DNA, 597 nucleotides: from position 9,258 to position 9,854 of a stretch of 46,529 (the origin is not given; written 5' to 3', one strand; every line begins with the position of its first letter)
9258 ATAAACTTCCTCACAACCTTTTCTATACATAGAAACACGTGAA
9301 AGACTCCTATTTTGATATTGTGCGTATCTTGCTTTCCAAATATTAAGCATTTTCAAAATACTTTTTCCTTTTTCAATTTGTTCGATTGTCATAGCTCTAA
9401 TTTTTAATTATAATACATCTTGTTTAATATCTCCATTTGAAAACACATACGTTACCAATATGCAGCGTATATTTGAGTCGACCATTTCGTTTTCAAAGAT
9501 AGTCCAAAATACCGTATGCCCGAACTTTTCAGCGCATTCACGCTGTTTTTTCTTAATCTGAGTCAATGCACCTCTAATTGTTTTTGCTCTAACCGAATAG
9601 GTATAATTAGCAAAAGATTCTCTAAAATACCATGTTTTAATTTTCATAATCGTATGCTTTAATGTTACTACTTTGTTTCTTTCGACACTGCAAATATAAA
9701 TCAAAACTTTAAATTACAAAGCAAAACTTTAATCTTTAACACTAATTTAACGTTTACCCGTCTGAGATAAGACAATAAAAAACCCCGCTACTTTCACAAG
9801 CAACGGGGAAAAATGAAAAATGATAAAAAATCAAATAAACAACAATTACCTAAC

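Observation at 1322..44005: Five mosaic Rha/KilAC antirepressor paralogs scattered through one 46-kb genome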

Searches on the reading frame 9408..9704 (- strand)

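Call 53: search_protein_families(library=phrogs, proteins=[window:9408-9704:-], max_evalue=0.001)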
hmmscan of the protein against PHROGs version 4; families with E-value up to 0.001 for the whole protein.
window:9408-9704:- (98 aa): 0 families

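Call 60: search_protein_families(library=pfam, proteins=[window:9408-9704:-], max_evalue=0.05)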
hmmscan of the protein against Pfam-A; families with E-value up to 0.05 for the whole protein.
window:9408-9704:- (98 aa): 1 family
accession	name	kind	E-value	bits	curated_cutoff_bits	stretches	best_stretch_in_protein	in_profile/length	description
PF19006.5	DUF5735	-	0.036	14.6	25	1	4-86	56-130/138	Family of unknown function (DUF5735)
